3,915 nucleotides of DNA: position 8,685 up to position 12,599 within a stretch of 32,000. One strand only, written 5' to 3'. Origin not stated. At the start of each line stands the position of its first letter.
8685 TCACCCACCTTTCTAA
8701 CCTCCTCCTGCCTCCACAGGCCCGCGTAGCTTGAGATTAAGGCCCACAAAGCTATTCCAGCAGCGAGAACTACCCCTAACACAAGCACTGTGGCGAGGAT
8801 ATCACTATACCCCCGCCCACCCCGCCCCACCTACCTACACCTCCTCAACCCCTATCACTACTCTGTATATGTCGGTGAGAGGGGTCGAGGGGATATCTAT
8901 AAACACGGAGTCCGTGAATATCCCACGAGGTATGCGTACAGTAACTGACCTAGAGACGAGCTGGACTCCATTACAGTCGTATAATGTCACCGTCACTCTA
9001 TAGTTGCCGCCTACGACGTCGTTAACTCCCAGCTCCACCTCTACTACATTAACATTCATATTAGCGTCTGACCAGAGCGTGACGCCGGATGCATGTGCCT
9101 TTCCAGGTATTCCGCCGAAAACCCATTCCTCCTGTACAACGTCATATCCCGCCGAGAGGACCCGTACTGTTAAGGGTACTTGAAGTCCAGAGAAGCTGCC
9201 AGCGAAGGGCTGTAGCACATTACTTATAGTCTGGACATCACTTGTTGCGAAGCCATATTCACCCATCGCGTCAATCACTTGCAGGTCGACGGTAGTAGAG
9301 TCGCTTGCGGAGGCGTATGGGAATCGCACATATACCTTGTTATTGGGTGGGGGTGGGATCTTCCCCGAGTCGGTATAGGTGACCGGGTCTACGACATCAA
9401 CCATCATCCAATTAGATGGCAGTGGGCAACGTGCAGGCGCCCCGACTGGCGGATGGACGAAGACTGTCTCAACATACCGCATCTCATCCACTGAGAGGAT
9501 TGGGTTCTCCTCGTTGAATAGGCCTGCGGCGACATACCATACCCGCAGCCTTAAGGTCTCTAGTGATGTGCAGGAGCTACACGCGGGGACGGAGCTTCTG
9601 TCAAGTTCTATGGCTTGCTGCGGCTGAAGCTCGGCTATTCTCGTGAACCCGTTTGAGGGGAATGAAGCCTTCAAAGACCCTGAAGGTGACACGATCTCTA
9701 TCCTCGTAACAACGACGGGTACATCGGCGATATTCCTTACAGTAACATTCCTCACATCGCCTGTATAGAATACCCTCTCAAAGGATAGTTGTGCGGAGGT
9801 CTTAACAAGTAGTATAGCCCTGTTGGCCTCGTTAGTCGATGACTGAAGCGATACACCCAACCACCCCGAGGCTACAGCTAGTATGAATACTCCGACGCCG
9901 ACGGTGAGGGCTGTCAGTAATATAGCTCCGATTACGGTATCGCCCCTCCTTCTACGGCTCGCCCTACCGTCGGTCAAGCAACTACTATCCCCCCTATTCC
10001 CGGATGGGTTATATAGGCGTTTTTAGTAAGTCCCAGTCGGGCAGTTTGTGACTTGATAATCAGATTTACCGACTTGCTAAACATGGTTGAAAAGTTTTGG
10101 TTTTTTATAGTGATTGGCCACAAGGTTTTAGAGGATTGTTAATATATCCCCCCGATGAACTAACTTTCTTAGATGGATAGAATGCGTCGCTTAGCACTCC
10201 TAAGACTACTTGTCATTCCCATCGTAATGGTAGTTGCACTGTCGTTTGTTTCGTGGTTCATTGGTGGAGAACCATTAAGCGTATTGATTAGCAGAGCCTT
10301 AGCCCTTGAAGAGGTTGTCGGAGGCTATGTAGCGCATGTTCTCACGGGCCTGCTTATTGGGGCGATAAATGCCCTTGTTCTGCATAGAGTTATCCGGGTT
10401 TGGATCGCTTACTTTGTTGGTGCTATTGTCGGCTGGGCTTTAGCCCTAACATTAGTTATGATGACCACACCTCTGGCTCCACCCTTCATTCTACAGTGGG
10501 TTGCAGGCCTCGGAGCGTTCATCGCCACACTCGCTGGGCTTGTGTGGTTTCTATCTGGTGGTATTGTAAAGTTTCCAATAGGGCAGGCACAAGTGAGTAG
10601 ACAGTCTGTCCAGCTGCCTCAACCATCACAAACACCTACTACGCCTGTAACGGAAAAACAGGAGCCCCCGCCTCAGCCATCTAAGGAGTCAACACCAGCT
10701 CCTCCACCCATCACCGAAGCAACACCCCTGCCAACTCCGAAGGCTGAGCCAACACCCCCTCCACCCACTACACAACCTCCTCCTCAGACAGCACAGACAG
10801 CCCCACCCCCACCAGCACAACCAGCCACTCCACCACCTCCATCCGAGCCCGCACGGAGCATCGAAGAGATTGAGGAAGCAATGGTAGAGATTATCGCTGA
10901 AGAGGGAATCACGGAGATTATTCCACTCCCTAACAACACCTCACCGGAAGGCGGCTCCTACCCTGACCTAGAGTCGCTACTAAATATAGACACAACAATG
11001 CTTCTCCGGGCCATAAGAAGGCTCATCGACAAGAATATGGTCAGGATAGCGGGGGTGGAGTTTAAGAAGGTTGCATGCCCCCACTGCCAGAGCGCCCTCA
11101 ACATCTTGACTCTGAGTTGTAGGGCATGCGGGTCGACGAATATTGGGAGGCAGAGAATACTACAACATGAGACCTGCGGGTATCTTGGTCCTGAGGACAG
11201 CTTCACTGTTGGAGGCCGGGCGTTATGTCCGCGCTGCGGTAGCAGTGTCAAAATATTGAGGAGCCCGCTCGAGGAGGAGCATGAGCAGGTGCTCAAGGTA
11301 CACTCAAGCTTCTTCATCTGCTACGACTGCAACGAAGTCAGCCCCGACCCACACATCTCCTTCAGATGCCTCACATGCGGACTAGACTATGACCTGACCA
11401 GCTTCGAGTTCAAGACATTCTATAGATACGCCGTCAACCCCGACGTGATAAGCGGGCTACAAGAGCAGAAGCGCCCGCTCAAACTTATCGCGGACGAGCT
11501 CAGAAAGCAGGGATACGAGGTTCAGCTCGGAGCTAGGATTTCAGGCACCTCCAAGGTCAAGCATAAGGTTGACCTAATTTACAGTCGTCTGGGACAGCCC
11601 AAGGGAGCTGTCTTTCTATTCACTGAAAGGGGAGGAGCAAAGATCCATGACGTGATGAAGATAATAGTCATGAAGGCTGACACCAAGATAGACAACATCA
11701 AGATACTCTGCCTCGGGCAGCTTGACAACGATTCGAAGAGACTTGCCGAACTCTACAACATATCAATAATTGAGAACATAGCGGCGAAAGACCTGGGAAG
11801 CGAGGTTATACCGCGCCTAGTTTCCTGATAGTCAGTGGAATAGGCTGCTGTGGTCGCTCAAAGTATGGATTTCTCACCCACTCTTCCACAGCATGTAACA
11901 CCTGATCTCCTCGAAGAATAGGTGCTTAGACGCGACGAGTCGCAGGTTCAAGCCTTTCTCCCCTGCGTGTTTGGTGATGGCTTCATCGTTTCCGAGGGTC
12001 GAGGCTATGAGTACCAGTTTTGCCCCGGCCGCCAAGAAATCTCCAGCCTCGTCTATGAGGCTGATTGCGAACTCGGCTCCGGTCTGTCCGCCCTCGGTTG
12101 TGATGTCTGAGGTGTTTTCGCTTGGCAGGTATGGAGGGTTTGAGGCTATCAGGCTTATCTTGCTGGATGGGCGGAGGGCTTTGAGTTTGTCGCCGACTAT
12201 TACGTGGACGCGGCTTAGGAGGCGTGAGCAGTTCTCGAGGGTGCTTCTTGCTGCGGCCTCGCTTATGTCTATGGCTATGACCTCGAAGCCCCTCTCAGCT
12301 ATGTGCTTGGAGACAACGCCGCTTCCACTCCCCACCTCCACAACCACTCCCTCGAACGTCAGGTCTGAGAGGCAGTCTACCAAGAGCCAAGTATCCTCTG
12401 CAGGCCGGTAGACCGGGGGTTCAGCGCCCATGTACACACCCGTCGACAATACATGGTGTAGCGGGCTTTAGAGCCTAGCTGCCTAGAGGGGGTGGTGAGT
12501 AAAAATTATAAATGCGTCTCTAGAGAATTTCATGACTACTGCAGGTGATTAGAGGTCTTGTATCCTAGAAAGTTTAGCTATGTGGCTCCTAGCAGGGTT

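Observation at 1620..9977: Eight-gene locus made entirely of class III (prepilin-type) signal peptide proteins, with no assembly machinery nearby: candidate undescribed archaeal surface filament or adhesion module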

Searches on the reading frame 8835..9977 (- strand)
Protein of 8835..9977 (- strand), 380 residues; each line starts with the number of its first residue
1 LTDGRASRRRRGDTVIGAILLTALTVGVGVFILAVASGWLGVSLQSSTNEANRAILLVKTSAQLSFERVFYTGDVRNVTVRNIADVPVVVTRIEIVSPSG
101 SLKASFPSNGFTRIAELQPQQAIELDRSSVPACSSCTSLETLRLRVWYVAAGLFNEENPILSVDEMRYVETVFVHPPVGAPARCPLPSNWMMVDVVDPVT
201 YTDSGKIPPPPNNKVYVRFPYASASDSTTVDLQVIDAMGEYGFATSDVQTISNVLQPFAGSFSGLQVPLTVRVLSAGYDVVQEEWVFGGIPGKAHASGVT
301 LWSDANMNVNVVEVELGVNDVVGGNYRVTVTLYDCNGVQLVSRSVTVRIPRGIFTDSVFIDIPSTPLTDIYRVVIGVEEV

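Call 5: search_protein_families(library=pfam, proteins=[window:8835-9977:-], max_evalue=1)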
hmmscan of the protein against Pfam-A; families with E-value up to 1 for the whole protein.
window:8835-9977:- (380 aa): 2 families
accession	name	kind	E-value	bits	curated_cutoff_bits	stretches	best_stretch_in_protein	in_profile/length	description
PF22237.3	SO2946-like_C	-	0.0058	17.1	27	1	325-352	111-138/163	SO2946-like, C-terminal domain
PF16936.10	Holin_9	-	0.033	14.9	25.3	1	26-42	53-69/78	Putative holin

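Call 6: search_protein_families(library=ncbifam, proteins=[window:8835-9977:-], max_evalue=1)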
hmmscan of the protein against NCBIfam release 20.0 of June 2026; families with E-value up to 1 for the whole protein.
window:8835-9977:- (380 aa): 3 families
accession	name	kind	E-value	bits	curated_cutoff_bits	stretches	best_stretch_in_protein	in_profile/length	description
NF046073.1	UpsA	equivalog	0.017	15.3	130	1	14-122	6-97/136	pilin subunit UpsA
NF005976.0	PRK08064.1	equivalog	0.13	11.1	627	1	288-370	68-154/390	cystathionine beta-lyase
NF038353.1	FxLYD_dom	domain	0.67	9.9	23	0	325-340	20-35/71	FxLYD domain-containing protein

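Call 12: find_homologous_proteins(query=window:8835-9977:-, max_evalue=0.001)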
Query window:8835-9977:- (380 aa): 20 proteins with E <= 0.001 among 8000 candidates.
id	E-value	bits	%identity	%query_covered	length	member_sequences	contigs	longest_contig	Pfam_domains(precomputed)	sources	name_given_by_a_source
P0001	4.3e-246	834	100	100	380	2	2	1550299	-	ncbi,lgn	-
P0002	2.4e-218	743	88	100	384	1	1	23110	-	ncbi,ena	-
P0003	4.1e-208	709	84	97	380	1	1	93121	-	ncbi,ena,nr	ncbi:hypothetical protein HRbin02_00734 [Candidatus Calditenuaceae archaeon HR02]|nr:hypothetical pr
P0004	9.6e-165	566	68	100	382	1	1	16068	-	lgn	-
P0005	1.2e-160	553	68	97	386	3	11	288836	-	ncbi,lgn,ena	ncbi:MAG: hypothetical protein QXO86_07890 [Nitrososphaerota archaeon]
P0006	1.7e-160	552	65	100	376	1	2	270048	-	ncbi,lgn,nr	ncbi:MAG: hypothetical protein RMJ28_06625 [Nitrososphaerota archaeon]|nr:hypothetical protein [Cand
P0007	3.8e-159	548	66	96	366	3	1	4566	-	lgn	-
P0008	7.3e-159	547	67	100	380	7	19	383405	-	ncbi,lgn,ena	ncbi:MAG: hypothetical protein QW059_05475 [Nitrososphaerota archaeon]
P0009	6.9e-146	504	61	98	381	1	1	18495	-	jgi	-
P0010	3.1e-124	433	53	98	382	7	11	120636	-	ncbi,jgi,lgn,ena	-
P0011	3.0e-121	423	52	100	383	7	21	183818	-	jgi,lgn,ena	jgi:hypothetical protein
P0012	6.2e-121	422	51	100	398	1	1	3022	-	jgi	-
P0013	1.4e-120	421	52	98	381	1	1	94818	-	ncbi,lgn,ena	-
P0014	6.1e-119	416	50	99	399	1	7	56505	-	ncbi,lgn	ncbi:MAG: hypothetical protein QXR26_03250 [Candidatus Caldarchaeum sp.]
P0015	2.0e-118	414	69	72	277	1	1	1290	-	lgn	-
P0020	1.0e-109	385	47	99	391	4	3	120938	-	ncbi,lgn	-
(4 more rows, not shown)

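Call 14: find_encoding_contigs(protein=P0001, flank=10000, max_places=3)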
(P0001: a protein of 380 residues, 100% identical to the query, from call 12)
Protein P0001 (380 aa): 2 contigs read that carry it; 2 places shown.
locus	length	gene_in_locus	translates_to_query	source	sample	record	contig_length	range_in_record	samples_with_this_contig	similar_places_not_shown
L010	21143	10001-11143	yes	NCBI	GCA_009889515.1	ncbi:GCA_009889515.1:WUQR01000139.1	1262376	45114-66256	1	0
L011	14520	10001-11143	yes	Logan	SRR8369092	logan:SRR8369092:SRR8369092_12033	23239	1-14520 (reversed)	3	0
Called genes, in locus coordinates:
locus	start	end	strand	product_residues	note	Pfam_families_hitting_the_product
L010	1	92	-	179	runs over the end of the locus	PF04138:GtrA_DPMS_TM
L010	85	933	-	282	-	PF01261:AP_endonuc_2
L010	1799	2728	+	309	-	-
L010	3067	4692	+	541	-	PF00118:Cpn60_TCP1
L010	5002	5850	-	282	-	PF01040:UbiA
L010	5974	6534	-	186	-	PF01799:Fer2_2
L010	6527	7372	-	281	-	PF00941:FAD_binding_5, PF03450:CO_deh_flav_C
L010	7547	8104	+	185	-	PF05175:MTS, PF03686:UPF0146 (faint), PF13649:Methyltransf_25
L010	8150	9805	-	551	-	PF18551:TackOD1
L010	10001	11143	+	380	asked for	-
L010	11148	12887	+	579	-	-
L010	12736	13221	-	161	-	-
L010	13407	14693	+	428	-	-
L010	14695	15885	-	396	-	-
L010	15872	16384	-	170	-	-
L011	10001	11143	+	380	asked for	-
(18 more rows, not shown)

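Call 31: predict_structure(alignment_id=A2)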
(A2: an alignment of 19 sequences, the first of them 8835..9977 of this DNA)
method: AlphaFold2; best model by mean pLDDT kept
length: 380 residues; sequences in the alignment: 19
mean_pLDDT: 82.0   pTM: 0.61
mean pLDDT of the five models: 82.0, 81.0, 80.4, 79.2, 78.0
residues with pLDDT >= 90: 168; 70-90: 144; 50-70: 31; < 50: 37
segments of 3 or more residues with pLDDT < 50: 1-13, 38-61
pLDDT, mean of each block of 10 residues (from residue 1): 37 56 70 53 37 42 73 79 88 88 91 91 90 81 88 84 83 70 76 93 87 92 89 94 93 90 94 93 96 93 83 91 91 94 93 87 89 96
secondary structure, 60 per line:
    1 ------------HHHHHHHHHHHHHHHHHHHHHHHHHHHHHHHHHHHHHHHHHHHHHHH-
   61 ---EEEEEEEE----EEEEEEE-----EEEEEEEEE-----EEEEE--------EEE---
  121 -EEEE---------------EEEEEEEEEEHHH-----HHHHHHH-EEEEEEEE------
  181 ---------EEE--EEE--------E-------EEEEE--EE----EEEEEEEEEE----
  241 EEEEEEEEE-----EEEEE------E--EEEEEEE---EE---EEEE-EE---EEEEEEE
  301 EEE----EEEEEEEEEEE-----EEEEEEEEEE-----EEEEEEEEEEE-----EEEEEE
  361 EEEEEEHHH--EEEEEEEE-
elements in order: H13-59 E64-71 E76-82 E88-96 E102-106 E115-117 E122-125 E141-150 H159-165 E167-174 E190-192 E195-197 E214-218 E227-236 E241-249 E255-259 E269-275 E284-287 E294-303 E308-318 E324-333 E339-349 E355-366 E372-379

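Call 34: fold_search(model_id=the predicted structure, library=pdb)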
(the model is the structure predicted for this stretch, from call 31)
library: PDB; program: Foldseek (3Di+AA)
matches with E <= 10: 1182; with E <= 0.001: 58
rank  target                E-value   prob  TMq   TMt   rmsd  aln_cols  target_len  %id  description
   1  6xi3                  1.8e-07  1.00  0.20  0.19  22.9       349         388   14  Crystal structure of tetra-tandem repeat in extending region of large adhesion protein (released 2020-10-14)
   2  7q61_A                1.2e-05  1.00  0.18  0.06  17.6       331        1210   13  Structure of TEV conjugated A2ML1 (A2ML1-TC) (released 2022-04-20)
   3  7ad7_B                1.7e-05  1.00  0.22  0.15  15.2       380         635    9  Crystal structure of human complement C5 in complex with the K8 bovine knob domain peptide. (released 2021-03-10)
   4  8b0f_A                1.8e-05  0.98  0.18  0.07  19.4       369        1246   11  CryoEM structure of C5b8-CD59 (released 2023-02-22)
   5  5i5k_B                1.9e-05  1.00  0.23  0.08  15.7       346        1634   12  Structure of complement C5 in complex with eculizumab (released 2016-03-16)
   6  8ayh_C                2.3e-05  0.99  0.19  0.13  20.6       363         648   11  Structure of Complement C5 in Complex with small molecule inhibitor and CVF (released 2022-12-21)
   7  8cml_E                2.5e-05  0.90  0.16  0.10  24.1       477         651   10  Cryo-EM structure of complement C5 in complex with nanobodies UNbC5-1 and UNbC5-2 (released 2023-09-27)
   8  9fx2                  5.2e-05  0.98  0.17  0.06  18.8       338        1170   11  Structure of methylamine activated CD109 (released 2025-03-19)
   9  5i5k_A                5.5e-05  0.89  0.16  0.05  21.7       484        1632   10  Structure of complement C5 in complex with eculizumab (released 2016-03-16)
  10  8b0g_A                5.7e-05  0.94  0.18  0.07  21.0       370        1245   11  2C9, C5b9-CD59 structure (released 2023-02-22)
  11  4a5w_A                6.3e-05  0.89  0.14  0.05  17.9       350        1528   13  Crystal structure of C5b6 (released 2012-03-14)
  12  2a73_A                6.7e-05  0.99  0.21  0.14  24.3       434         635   10  Human Complement Component C3 (released 2005-09-27)
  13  7q5z                  8.5e-05  0.97  0.17  0.06  18.6       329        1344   13  Cryo-EM structure of native human A2ML1 (released 2022-04-20)
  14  7ad6_B                1.0e-04  0.98  0.19  0.13  20.9       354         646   12  Crystal structure of human complement C5 in complex with the K92 bovine knob domain peptide. (released 2021-03-10)
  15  5hcc_B                1.1e-04  0.96  0.17  0.11  16.8       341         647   12  Ternary complex of human Complement C5 with Ornithodoros moubata OmCI and Dermacentor andersoni RaCI3. (released 2016-03-30)
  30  8fk7_A                3.4e-04  1.00  0.30  0.73   3.7       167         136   18  Structure of the Pyrobaculum calidifontis flagellar-like archaeal type IV pilus (released 2023-06-28)
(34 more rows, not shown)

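Call 39: search_solved_structures(query=A2, max_evalue=10, show_alignments=2)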
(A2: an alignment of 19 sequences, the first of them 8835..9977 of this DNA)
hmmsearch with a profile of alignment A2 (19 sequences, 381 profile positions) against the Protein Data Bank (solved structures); distinct sequences matched with E-value up to 10: 1.
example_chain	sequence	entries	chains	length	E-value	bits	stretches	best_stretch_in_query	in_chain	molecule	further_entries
8fk7_A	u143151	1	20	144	0.014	17.7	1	15-97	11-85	Flagellin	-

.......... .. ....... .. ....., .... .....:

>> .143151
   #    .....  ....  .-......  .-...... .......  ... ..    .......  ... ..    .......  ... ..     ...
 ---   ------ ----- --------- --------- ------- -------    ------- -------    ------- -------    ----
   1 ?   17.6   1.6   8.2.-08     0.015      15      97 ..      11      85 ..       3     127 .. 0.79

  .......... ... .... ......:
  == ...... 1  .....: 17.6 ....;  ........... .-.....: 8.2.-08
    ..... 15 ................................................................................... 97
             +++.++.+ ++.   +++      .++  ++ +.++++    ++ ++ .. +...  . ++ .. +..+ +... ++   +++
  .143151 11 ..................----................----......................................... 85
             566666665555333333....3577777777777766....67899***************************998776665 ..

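Call 52: search_protein_representatives(alignment_id=A3)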
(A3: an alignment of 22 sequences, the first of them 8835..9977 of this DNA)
Query: 22 sequences, 381 profile positions. Proteins with E-value up to 0.001 (for the whole library): 76; up to 1e-10: 45; up to 1e-30: 27. The best 76 are listed.
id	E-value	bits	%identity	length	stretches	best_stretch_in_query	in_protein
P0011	2.4e-183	626.0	-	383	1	2-381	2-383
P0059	4.2e-99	348.7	-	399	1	7-375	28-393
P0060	1.0e-76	275.0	-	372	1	8-379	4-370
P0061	3.0e-75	270.2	-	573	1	8-381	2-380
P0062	1.2e-69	251.8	-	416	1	8-378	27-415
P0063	2.6e-69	250.7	-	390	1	7-380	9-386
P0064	1.2e-67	245.2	-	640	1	11-381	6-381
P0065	1.4e-67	245.0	-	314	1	64-379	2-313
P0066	3.7e-61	223.8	-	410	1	5-378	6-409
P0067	9.8e-61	222.4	-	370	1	19-381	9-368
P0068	5.4e-57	210.1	-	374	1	8-380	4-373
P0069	1.2e-53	199.1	-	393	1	6-381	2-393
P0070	5.6e-52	193.6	-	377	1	5-378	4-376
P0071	6.1e-51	190.2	-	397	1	5-379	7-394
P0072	1.3e-50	189.1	-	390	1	15-377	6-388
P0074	1.0e-48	182.9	-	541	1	10-380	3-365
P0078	6.6e-36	140.7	-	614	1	12-380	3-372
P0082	1.6e-33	132.9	-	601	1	10-380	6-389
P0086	8.1e-30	120.6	-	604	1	7-287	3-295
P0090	3.1e-23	99.0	-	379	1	6-345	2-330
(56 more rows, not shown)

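Call 58: list_cluster_members(proteins=[P0059, P0060, P0062, P0066, P0069, P0074, P0078, P0082, P0086, P0090])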
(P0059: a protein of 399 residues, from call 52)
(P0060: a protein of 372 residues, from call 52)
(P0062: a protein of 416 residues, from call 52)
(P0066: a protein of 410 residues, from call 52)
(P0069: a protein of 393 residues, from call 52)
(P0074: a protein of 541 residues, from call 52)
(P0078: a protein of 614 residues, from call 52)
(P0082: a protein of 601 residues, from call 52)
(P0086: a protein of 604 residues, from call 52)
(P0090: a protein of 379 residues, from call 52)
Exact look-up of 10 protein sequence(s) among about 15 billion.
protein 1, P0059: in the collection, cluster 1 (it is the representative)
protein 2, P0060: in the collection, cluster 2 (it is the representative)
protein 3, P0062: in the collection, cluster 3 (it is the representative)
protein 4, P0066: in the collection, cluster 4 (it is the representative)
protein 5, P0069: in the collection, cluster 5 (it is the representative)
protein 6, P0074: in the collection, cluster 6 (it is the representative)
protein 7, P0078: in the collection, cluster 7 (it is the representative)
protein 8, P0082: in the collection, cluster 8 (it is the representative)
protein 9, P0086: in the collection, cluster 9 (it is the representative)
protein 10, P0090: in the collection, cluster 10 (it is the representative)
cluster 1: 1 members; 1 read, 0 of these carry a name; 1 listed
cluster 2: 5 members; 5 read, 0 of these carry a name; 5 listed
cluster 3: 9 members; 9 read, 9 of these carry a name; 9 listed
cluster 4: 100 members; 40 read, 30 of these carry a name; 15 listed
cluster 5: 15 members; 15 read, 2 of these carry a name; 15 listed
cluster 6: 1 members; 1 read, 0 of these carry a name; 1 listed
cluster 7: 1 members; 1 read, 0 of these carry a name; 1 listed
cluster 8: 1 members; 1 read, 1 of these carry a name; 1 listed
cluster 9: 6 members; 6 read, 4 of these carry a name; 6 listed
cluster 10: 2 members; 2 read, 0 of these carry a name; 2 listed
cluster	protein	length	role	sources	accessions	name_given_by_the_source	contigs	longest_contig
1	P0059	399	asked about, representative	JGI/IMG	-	-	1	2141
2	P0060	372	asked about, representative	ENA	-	-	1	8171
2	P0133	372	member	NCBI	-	-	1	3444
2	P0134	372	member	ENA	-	-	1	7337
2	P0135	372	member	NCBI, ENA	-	-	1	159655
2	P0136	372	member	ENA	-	-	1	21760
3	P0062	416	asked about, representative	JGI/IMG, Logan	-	hypothetical protein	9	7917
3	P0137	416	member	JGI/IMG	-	hypothetical protein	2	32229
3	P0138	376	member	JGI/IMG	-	hypothetical protein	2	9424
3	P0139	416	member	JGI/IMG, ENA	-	hypothetical protein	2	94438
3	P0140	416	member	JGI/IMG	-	hypothetical protein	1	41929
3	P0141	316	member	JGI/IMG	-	hypothetical protein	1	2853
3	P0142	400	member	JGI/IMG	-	hypothetical protein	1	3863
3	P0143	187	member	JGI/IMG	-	hypothetical protein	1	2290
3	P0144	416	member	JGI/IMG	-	hypothetical protein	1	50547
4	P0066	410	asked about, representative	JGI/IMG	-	hypothetical protein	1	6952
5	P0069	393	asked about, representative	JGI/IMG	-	-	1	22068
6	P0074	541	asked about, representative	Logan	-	-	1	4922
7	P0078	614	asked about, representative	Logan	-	-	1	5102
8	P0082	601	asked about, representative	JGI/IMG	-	hypothetical protein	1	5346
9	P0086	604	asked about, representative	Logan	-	-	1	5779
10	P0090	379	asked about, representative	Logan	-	-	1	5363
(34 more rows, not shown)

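Call 65: find_encoding_contigs(protein=P0020, flank=10000, max_places=2)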
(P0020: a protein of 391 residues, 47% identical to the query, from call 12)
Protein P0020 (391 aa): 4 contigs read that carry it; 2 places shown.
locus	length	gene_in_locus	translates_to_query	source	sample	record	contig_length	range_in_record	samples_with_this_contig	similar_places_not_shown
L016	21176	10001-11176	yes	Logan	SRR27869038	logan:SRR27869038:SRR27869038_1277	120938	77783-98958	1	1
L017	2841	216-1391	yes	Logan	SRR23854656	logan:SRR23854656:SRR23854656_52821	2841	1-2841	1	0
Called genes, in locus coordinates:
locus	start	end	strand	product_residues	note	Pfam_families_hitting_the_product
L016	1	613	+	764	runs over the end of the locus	PF01315:Ald_Xan_dh_C, PF02738:MoCoBD_1, PF20256:MoCoBD_2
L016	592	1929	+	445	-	PF01979:Amidohydro_1, PF07969:Amidohydro_3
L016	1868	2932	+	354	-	PF00296:Bac_luciferase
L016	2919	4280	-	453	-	PF01979:Amidohydro_1, PF07969:Amidohydro_3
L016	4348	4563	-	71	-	-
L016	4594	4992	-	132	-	PF01243:PNPOx_N, PF12900:Pyridox_ox_2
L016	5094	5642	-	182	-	PF01796:OB_ChsH2_C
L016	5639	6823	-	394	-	PF00108:Thiolase_N, PF00109:ketoacyl-synt (faint), PF08545:ACP_syn_III (faint), PF02803:Thiolase_C (weak), PF22691:Thiolase_C_1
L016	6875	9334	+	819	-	PF00702:Hydrolase, PF12710:HAD, PF13419:HAD_2, PF13242:Hydrolase_like, PF01850:PIN (weak), PF00437:T2SSE (weak), PF00013:KH_1 (weak)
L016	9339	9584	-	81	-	-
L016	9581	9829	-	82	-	-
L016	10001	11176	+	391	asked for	-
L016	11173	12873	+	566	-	-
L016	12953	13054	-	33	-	-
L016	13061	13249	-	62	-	-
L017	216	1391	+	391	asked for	-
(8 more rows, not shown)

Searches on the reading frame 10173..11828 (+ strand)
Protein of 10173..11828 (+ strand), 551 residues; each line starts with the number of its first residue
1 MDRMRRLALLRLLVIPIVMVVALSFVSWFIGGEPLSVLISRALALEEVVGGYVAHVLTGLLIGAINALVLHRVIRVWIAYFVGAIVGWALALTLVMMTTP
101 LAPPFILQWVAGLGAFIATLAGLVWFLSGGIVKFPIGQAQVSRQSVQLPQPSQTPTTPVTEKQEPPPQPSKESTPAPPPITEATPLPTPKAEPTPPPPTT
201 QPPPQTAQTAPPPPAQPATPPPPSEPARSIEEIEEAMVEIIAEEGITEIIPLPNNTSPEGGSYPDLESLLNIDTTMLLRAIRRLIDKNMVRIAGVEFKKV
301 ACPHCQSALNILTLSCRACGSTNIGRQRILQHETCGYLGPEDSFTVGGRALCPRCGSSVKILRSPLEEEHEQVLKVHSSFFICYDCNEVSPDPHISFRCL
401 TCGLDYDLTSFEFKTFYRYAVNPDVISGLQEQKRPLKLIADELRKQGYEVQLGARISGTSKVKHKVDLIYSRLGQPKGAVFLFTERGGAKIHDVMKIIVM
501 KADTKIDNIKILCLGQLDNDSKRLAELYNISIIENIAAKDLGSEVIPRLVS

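Call 11: search_protein_families(library=pfam, proteins=[window:10173-11828:+], max_evalue=0.01)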
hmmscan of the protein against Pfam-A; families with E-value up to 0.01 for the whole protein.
window:10173-11828:+ (551 aa): 1 family
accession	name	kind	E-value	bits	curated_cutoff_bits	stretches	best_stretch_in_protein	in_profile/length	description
PF18551.6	TackOD1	-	2.3e-24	86.4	32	1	228-421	4-188/188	Thaumarchaeal output domain 1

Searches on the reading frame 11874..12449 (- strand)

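Call 11: search_protein_families(library=pfam, proteins=[window:11874-12449:-], max_evalue=0.01)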
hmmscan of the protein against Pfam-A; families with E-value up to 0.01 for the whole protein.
window:11874-12449:- (191 aa): 8 families
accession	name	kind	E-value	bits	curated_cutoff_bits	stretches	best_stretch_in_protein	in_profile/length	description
PF05175.20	MTS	-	2.4e-10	40.7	23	1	20-160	20-152/170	Methyltransferase small domain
PF13649.12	Methyltransf_25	-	1.4e-07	32.5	27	1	36-103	1-70/97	Methyltransferase domain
PF03686.19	UPF0146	-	2.5e-05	24.6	26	1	32-71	13-53/129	Uncharacterised protein family (UPF0146)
PF13847.12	Methyltransf_31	-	4.2e-05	23.7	27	1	35-103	6-80/145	Methyltransferase domain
PF13489.12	Methyltransf_23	-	9.2e-05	22.7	27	1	34-69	24-59/164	Methyltransferase domain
PF08241.18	Methyltransf_11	-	0.0002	22.4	21.2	1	37-87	1-50/95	Methyltransferase domain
PF08242.18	Methyltransf_12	-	0.00025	22.2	30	1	37-83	1-53/98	Methyltransferase domain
PF00398.26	RrnaAD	-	0.0006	19.4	24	1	33-110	31-112/263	Ribosomal RNA adenine dimethylase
